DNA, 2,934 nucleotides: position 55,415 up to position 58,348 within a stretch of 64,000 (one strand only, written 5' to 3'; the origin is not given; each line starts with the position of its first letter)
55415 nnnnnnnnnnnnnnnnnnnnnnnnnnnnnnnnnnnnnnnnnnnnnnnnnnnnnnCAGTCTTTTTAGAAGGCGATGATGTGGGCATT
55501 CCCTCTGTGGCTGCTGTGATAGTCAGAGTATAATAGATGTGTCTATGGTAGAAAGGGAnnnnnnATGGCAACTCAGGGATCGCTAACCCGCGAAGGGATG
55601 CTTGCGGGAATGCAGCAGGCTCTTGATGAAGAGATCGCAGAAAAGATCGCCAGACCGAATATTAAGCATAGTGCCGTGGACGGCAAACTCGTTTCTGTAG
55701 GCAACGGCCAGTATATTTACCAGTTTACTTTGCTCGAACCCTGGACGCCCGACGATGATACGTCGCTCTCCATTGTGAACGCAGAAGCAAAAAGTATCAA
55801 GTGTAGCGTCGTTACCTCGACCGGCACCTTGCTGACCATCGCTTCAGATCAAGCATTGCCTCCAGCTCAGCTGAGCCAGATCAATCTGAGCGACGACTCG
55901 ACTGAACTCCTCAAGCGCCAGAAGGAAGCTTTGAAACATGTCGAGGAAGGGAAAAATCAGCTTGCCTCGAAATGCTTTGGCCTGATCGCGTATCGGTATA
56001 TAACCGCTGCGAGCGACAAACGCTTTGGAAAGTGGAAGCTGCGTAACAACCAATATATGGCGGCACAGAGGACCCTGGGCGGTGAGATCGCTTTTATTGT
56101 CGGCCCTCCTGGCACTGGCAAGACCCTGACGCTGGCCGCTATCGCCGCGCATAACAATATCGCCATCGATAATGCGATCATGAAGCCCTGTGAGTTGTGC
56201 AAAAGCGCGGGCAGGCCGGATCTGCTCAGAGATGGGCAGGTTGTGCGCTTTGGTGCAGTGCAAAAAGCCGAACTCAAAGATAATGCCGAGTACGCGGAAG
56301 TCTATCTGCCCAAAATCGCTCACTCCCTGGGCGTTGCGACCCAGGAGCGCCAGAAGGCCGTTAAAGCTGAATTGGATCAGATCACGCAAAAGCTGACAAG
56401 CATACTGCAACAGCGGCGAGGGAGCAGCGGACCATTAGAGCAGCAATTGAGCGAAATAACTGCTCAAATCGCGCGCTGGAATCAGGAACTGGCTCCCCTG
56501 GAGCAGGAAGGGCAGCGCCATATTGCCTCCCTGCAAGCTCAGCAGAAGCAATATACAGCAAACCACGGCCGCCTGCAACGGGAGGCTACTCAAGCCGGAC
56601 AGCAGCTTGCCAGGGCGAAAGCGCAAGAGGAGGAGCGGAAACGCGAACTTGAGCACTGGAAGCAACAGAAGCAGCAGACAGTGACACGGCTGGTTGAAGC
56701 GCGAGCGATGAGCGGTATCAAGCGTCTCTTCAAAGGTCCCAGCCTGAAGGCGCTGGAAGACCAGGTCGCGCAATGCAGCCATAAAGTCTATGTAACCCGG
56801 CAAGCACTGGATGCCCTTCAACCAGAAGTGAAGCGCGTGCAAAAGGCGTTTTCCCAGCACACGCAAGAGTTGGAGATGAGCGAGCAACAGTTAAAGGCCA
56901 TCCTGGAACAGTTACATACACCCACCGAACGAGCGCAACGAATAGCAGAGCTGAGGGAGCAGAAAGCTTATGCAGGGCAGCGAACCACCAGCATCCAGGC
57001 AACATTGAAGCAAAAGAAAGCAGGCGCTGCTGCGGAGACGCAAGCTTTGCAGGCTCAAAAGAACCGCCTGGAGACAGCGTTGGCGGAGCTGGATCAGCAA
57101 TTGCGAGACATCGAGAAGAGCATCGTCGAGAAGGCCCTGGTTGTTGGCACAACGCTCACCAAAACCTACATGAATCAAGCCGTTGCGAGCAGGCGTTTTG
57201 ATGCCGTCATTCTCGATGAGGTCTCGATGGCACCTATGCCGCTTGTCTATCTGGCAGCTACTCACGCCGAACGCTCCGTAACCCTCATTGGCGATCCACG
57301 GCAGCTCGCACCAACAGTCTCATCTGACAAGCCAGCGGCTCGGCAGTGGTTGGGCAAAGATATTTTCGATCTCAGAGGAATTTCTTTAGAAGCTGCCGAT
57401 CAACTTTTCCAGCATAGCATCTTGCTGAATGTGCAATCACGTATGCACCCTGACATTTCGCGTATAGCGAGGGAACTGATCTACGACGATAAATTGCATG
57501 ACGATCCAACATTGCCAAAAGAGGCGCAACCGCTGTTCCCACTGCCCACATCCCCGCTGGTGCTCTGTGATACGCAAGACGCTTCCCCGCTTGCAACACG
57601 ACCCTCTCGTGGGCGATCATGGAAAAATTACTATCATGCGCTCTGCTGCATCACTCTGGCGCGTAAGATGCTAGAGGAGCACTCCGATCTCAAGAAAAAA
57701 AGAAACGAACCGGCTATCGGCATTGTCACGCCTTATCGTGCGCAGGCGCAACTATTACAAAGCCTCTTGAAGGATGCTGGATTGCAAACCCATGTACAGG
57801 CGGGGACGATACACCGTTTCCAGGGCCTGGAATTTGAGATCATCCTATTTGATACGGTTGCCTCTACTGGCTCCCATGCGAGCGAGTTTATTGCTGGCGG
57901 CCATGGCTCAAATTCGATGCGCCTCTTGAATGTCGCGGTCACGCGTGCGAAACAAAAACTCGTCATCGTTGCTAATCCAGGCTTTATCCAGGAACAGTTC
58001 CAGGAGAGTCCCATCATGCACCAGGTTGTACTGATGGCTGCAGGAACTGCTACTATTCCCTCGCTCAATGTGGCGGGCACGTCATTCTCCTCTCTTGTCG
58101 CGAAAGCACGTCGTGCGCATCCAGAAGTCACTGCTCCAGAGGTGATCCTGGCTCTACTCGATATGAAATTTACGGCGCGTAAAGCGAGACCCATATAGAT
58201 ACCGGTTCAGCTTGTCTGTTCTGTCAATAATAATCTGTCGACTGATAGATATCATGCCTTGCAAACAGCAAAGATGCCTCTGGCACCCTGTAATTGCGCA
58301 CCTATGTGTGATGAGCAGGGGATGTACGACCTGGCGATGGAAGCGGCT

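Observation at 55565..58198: Upf1-like SF1B helicase with a ~290-aa coiled-coil insertion splitting the RecA1 domain, appended to the defence operon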

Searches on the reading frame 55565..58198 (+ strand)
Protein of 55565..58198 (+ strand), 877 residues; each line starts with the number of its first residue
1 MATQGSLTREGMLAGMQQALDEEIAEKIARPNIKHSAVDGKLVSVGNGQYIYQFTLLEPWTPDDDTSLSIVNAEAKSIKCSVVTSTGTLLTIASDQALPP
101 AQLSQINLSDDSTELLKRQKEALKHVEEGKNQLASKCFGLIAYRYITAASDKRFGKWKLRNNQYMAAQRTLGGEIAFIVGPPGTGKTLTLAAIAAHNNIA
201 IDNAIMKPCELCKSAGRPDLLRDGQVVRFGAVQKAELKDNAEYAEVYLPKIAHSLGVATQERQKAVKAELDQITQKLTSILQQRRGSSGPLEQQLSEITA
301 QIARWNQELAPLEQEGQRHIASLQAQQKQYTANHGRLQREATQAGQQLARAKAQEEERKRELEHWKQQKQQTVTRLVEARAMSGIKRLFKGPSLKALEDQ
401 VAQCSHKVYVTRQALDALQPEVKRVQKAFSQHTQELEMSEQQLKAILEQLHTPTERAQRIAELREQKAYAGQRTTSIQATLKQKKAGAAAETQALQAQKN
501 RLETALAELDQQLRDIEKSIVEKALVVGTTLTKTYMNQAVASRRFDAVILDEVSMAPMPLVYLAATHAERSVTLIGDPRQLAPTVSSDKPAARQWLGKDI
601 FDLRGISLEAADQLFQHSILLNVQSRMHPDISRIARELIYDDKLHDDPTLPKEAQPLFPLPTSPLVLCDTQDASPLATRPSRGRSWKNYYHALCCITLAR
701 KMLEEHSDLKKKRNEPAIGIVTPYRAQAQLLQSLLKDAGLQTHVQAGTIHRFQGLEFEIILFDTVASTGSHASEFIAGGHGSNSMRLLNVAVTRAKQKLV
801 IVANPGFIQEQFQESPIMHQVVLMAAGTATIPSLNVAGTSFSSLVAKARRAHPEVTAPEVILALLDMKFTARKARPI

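Call 4: search_protein_families(library=pfam, proteins=[window:55565-58198:+], max_evalue=0.01)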
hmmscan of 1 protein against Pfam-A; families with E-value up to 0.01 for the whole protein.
window:55565-58198:+ (877 aa): 9 families
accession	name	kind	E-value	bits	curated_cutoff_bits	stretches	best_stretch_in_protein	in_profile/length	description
PF13087.12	AAA_12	-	2.6e-35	122.2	27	1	616-804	15-193/195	AAA domain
PF13086.12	AAA_11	-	2.2e-19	70.7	27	1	160-587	3-256/257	AAA domain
PF13538.12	UvrD_C_2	-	1.4e-08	34.9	27.4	1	743-802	1-52/52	UvrD-like helicase C-terminal domain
PF13245.12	AAA_19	-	3.1e-08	34.3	25.1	1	450-583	46-131/134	AAA domain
PF01443.25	Viral_helicase1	-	3.3e-08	34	21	1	532-582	47-98/228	Viral superfamily 1 RNA helicase core domain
PF13361.12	UvrD_C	-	3.3e-05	23.9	25.6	1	726-803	269-347/350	UvrD-like helicase C-terminal domain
PF00004.35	AAA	-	0.00042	21.2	21.2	1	178-199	3-24/131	ATPase family associated with various cellular activities (AAA)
PF13401.12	AAA_22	-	0.0012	19.6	27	1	174-271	6-76/130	AAA domain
PF24423.1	OVT1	-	0.0083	16.9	30.9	1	392-449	22-79/100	Major antigen, helical domain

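Call 6: search_protein_families(library=padloc, proteins=[window:55565-58198:+], max_evalue=0.001)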
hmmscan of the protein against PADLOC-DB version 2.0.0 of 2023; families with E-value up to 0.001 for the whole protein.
window:55565-58198:+ (877 aa): 8 families
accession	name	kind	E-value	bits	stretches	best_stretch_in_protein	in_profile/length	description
PDLC03920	MkoA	-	2.3e-51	173.2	2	407-822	663-1094/1112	-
PDLC03921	MkoA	-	6.7e-40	134.7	2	414-821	1166-1582/1607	-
PDLC03924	MkoC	-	1.4e-27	94.2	1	681-816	823-955/1136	-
PDLC00127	GajB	-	1.9e-05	21.4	1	742-812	504-575/594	UrvD helicase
PDLC00553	JetC2|JetC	-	7.3e-05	18.8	1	405-533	839-967/1361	DUF3584 domain; MukB-like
PDLC04140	mad8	-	0.00011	19.9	1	173-366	27-115/314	mads_8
PDLC03868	LmuB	-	0.00024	17.5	1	257-518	214-473/1035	-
PDLC00582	JetC3|JetC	-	0.00051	15.9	1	260-520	790-1052/1472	DUF3584 domain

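Call 7: find_homologous_proteins(query=window:55565-58198:+, max_evalue=0.00001)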
Query window:55565-58198:+ (877 aa): 76 proteins with E <= 0.00001 among 8000 candidates.
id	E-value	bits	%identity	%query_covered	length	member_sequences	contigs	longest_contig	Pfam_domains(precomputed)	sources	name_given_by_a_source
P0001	0.0e+0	1913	100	100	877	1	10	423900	PF13538.13,PF13087.13,PF13086.13,PF01443.25,PF13245.13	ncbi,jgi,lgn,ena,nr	ncbi:MAG TPA: AAA domain-containing protein [Ktedonosporobacter sp.]|jgi:hypothetical protein|nr:AAA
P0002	0.0e+0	1490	81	99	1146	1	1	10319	PF13538.13,PF13087.13,PF13086.13,PF01443.25,PF13604.13,PF13091.13,PF13245.13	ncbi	-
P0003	0.0e+0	1075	60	98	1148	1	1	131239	PF13538.13,PF13087.13,PF13086.13,PF01443.25,PF13604.13,PF13361.13,PF13091.13,PF13245.13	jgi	jgi:hypothetical protein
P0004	0.0e+0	1053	59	99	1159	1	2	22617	PF13538.13,PF13087.13,PF13086.13,PF01443.25,PF13604.13,PF13361.13,PF13091.13,PF13245.13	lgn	-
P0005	0.0e+0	1047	59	97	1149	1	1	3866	PF13538.13,PF13087.13,PF13086.13,PF01443.25,PF13604.13,PF13361.13,PF13091.13,PF13245.13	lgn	-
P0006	8.5e-253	860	51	97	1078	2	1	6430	PF13538.13,PF13087.13,PF13086.13,PF01443.25,PF13604.13,PF13361.13,PF13091.13,PF13245.13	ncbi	-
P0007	8.1e-248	843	49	97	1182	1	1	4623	PF13538.13,PF13087.13,PF13086.13,PF01443.25,PF13604.13,PF13361.13,PF13091.13,PF13245.13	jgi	jgi:hypothetical protein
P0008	1.4e-247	842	51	97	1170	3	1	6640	PF13538.13,PF13087.13,PF13086.13,PF01443.25,PF13604.13,PF13361.13,PF13091.13,PF13245.13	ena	-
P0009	2.5e-242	825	51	97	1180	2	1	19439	PF13538.13,PF13087.13,PF13086.13,PF01443.25,PF13604.13,PF13361.13,PF13091.13,PF13245.13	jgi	jgi:hypothetical protein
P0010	1.9e-238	812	50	96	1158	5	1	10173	PF13538.13,PF13087.13,PF13086.13,PF01443.25,PF13604.13,PF13361.13,PF13091.13,PF13245.13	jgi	-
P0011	1.1e-236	806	50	96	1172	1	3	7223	PF13538.13,PF13087.13,PF13086.13,PF01443.25,PF13604.13,PF13361.13,PF13091.13,PF13245.13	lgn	-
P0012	8.6e-236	803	50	96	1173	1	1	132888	PF13538.13,PF13087.13,PF13086.13,PF01443.25,PF13604.13,PF13361.13,PF07926.18,PF13091.13,PF13245.13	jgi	jgi:hypothetical protein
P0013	1.6e-234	799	49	97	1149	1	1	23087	PF13538.13,PF13087.13,PF13086.13,PF01443.25,PF13604.13,PF13361.13,PF13091.13,PF13245.13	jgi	jgi:hypothetical protein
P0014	3.1e-200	686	45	89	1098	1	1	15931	PF07714.24,PF00069.32,PF13087.13,PF13086.13,PF01443.25,PF13604.13,PF13245.13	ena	-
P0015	5.8e-168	579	48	72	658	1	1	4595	PF13086.13,PF13604.13,PF13245.13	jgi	jgi:AAA domain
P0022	6.5e-53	199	31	45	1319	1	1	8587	PF13538.13,PF13087.13,PF13086.13,PF13604.13,PF13091.13,PF13245.13,PF13408.13,PF04851.22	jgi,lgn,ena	-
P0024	3.8e-52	196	33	38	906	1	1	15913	PF01396.25,PF13087.13,PF13086.13,PF13604.13,PF13245.13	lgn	-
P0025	3.5e-50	190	33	39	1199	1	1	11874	PF13087.13,PF13086.13,PF01443.25,PF13604.13,PF13091.13,PF13245.13,PF13401.13,PF04851.22,PF00580.28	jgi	jgi:AAA domain/PLD-like domain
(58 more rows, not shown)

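Call 8: search_solved_structures(query=window:55565-58198:+, max_evalue=0.001, show_alignments=2)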
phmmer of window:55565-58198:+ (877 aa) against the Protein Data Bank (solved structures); distinct sequences matched with E-value up to 0.001: 19.
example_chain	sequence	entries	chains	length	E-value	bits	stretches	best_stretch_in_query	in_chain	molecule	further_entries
8ftm_A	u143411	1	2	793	1.9e-21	79.7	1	406-812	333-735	5'-3' RNA helicase-like protein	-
2xzo_A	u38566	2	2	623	1e-20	77.2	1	490-811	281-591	REGULATOR OF NONSENSE TRANSCRIPTS 1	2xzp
2gjk_A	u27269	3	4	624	1e-20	77.2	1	490-811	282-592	Regulator of nonsense transcripts 1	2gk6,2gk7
6ej5_A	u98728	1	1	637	1.1e-20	77.1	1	490-811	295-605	Regulator of nonsense transcripts 1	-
8fth_A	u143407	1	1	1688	1.5e-20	76.7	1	406-812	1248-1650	5'-3' RNA helicase-like protein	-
9qwn_A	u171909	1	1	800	2.3e-20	76.1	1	490-811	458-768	Isoform 2 of Regulator of nonsense transcripts 1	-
2wjv_A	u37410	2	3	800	2.4e-20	76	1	490-811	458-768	REGULATOR OF NONSENSE TRANSCRIPTS 1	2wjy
8rd3_A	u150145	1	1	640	8.8e-20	74.1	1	513-808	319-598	ATP-dependent helicase NAM7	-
2xzl_A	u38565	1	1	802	1.9e-19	73.1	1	513-808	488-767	ATP-DEPENDENT HELICASE NAM7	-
8ftk_A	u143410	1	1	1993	2.5e-19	72.7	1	406-812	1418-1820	5'-3' RNA helicase-like protein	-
9qdq_A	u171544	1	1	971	3.1e-19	72.3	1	513-808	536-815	ATP-dependent helicase NAM7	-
5mzn_A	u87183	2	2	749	4.2e-16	62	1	509-803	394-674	Helicase SEN1,Helicase SEN1 | Helicase SEN1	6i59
8ram_O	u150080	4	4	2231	6.8e-15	58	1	508-803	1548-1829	Helicase SEN1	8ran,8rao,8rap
5eaw_A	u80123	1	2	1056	7.2e-11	44.7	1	714-805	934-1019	DNA replication ATP-dependent helicase/nuclease DNA2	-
5eax_A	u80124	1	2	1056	7.2e-11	44.7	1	714-805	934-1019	DNA replication ATP-dependent helicase/nuclease DNA2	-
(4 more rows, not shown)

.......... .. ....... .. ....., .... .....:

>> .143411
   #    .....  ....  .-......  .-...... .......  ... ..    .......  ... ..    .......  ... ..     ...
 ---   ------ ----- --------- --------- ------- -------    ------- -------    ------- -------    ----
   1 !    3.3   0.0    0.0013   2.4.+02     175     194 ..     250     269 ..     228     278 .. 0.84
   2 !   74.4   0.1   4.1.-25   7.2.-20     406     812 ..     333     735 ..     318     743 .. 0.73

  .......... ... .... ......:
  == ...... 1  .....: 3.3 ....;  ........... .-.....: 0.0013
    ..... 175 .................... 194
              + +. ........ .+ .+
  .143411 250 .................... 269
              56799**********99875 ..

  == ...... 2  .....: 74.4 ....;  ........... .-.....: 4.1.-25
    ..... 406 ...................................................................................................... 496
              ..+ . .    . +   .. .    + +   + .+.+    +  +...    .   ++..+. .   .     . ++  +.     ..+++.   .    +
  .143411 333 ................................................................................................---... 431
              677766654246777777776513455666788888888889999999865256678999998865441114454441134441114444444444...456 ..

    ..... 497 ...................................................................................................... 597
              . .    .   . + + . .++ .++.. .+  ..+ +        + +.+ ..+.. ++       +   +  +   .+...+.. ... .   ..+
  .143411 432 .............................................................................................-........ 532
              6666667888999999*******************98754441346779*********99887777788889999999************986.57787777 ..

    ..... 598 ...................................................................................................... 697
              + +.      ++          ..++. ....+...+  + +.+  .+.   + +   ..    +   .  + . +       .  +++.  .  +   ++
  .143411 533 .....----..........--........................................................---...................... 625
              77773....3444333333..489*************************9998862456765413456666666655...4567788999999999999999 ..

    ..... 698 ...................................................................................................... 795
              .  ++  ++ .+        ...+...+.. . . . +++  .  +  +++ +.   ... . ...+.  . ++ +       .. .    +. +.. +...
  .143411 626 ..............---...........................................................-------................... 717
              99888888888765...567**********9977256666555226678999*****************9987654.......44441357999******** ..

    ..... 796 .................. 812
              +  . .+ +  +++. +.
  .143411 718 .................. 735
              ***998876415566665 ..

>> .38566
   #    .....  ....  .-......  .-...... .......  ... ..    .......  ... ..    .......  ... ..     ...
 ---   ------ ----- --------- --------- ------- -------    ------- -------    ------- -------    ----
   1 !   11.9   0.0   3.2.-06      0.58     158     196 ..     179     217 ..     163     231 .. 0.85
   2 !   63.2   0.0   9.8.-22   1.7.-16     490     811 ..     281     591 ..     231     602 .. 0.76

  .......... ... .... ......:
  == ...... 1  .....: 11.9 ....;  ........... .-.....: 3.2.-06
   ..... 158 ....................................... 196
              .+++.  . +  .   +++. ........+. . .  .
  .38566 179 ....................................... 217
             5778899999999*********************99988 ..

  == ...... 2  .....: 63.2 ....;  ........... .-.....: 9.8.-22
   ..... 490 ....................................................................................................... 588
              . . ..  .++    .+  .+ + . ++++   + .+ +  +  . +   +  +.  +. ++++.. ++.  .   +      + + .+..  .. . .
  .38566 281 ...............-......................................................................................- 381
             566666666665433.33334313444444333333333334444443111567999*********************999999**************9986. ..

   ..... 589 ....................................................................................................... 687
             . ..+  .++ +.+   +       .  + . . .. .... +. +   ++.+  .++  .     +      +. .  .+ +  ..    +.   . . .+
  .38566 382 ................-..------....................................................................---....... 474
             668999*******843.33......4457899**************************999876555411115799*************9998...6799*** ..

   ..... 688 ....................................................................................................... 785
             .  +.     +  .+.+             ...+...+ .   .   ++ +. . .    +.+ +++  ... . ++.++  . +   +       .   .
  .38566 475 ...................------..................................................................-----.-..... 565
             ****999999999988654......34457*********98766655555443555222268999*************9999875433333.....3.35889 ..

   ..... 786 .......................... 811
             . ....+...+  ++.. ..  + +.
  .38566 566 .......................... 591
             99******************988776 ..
